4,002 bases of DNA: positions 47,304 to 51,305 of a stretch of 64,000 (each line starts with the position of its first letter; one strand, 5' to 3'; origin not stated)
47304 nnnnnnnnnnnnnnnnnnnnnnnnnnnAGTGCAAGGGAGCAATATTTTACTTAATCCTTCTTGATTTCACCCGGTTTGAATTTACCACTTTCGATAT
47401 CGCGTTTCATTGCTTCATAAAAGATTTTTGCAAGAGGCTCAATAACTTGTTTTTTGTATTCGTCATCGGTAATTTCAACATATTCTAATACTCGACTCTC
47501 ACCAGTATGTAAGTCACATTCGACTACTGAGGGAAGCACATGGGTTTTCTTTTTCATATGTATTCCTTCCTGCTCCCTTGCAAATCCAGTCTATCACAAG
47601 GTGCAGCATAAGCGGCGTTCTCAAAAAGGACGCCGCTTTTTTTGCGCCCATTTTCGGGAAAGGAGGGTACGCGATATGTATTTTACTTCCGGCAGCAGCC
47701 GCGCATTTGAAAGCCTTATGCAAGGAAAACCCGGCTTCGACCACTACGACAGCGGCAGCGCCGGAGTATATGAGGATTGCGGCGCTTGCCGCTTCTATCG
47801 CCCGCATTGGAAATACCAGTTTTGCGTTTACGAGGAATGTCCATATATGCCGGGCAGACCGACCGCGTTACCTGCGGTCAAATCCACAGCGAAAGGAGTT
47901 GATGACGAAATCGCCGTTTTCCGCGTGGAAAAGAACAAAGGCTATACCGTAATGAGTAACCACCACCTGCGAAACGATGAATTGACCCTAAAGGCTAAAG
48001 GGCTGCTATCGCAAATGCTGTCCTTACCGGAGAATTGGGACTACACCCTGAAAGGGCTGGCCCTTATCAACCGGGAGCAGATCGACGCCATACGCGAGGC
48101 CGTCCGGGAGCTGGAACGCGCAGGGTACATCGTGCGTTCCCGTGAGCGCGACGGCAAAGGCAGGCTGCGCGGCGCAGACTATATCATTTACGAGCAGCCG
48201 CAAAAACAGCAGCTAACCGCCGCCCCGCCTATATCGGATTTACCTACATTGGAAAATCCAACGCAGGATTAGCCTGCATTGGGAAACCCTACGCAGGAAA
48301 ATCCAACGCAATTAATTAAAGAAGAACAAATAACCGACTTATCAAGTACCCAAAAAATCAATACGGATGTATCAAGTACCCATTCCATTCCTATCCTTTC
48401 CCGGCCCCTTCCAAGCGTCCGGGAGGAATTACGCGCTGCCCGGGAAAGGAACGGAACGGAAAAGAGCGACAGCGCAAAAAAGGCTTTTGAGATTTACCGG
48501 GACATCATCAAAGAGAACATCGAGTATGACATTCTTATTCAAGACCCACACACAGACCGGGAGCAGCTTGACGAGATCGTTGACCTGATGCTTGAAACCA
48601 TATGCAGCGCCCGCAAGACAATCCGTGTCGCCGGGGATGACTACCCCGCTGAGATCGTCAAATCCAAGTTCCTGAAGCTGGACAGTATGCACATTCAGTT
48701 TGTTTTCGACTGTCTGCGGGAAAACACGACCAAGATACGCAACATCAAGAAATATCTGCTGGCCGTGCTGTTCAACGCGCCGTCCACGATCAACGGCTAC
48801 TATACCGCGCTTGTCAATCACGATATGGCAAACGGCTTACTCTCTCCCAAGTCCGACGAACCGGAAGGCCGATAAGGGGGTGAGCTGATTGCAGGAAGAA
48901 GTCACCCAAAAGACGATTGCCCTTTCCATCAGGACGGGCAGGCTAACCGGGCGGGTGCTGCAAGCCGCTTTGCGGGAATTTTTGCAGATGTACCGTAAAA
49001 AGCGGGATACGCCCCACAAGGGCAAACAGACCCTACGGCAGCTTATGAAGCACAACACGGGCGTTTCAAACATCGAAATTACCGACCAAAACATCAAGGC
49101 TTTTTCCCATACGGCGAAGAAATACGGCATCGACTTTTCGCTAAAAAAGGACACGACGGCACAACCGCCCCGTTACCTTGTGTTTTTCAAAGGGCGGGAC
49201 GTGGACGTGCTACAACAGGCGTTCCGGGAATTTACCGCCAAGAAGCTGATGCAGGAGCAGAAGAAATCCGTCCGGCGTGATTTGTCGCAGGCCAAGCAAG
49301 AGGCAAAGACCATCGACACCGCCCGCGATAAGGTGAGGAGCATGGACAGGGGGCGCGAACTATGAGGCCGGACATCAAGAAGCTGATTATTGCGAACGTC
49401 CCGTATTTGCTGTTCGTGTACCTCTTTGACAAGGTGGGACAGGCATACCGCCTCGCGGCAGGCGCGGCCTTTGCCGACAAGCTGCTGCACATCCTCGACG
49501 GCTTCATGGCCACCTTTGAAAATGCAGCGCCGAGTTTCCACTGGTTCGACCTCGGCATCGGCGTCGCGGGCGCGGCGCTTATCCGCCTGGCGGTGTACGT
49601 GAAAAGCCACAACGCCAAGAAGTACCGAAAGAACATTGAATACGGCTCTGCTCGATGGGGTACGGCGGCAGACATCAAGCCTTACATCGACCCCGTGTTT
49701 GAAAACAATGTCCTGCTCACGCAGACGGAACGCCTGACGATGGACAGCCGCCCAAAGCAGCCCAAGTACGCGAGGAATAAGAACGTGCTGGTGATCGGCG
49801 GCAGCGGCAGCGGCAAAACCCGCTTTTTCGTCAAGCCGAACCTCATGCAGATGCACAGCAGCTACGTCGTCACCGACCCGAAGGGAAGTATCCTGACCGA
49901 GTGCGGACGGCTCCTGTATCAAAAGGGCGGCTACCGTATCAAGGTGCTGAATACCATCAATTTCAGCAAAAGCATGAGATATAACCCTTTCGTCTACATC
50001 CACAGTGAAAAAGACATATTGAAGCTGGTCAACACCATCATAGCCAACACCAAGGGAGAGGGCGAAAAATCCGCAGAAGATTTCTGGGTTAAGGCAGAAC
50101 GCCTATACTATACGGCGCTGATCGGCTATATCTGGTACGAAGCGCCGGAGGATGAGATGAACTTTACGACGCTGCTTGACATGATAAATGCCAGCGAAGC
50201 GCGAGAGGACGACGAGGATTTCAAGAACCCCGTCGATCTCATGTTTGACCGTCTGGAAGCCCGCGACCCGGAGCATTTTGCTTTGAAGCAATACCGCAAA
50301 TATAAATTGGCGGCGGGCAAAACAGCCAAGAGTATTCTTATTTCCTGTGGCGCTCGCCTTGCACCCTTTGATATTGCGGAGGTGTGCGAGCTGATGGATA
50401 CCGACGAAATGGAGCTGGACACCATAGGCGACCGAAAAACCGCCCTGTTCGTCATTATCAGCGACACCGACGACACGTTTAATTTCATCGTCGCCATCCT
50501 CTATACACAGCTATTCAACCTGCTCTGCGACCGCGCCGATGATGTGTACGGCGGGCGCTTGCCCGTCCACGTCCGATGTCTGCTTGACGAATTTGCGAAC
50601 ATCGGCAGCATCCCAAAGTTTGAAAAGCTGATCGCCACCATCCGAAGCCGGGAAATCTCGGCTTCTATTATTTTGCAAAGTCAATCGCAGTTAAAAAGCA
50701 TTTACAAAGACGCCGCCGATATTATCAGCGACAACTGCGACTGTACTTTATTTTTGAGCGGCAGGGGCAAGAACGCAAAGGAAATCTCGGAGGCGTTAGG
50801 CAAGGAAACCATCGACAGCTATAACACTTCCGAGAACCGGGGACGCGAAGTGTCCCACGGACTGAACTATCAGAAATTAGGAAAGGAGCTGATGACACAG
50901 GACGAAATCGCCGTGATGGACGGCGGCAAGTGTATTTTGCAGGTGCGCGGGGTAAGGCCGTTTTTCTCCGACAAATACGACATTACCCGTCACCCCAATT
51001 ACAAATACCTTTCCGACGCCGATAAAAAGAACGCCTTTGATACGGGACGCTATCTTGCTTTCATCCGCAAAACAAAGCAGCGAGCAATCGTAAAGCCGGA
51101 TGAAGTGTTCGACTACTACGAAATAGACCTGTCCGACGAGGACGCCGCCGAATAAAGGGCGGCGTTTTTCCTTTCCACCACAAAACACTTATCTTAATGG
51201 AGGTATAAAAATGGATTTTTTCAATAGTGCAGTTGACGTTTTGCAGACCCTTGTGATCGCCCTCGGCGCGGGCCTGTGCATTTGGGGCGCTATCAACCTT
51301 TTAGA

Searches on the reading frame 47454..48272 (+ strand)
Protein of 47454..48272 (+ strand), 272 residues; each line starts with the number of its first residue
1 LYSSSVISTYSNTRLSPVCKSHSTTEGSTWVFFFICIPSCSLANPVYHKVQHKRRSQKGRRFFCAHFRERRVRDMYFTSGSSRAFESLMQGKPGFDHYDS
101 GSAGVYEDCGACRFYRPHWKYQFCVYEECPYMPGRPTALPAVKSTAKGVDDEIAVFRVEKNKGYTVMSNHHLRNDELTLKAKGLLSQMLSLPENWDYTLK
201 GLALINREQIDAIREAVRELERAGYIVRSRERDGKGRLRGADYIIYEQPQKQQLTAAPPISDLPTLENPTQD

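Call 62: search_protein_families(library=pfam, proteins=[window:47454-48272:+], max_evalue=0.001)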
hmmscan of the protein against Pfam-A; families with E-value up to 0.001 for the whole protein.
window:47454-48272:+ (272 aa): 1 family
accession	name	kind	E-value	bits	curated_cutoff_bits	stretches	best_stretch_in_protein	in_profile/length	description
PF13730.12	HTH_36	-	5e-05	23.5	25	1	176-226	2-55/55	Helix-turn-helix domain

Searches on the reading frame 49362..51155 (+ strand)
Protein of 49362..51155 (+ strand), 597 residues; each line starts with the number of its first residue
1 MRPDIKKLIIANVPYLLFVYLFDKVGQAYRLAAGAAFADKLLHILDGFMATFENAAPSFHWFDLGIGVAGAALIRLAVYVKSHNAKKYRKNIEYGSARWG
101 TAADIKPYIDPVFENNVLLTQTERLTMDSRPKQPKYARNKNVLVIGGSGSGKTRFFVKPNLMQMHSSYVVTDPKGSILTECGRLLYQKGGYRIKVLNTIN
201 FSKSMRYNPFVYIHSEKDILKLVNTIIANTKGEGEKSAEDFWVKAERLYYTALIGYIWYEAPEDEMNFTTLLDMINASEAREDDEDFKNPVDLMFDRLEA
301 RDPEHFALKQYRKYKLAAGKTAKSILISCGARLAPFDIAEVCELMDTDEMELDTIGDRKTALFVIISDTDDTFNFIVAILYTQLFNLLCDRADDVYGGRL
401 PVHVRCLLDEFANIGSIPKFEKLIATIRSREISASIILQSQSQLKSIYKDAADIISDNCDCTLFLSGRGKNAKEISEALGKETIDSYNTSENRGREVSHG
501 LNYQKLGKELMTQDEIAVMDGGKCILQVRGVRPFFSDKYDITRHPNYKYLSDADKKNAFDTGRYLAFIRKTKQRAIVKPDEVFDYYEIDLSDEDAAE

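Call 62: search_protein_families(library=pfam, proteins=[window:49362-51155:+], max_evalue=0.001)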
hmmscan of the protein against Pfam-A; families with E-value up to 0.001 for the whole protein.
window:49362-51155:+ (597 aa): 3 families
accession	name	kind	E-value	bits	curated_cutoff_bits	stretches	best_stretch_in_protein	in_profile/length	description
PF02534.20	T4SS-DNA_transf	-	3.3e-59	201.4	20.1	1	136-538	44-442/468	Type IV secretory system Conjugative DNA transfer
PF12696.13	TraG-D_C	-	1e-32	113.1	22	1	403-520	1-125/126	TraM recognition site of TraD and TraG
PF10412.15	TrwB_AAD_bind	-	1.5e-13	50.8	20.5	1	407-528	249-375/387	Type IV secretion-system coupling protein DNA-binding domain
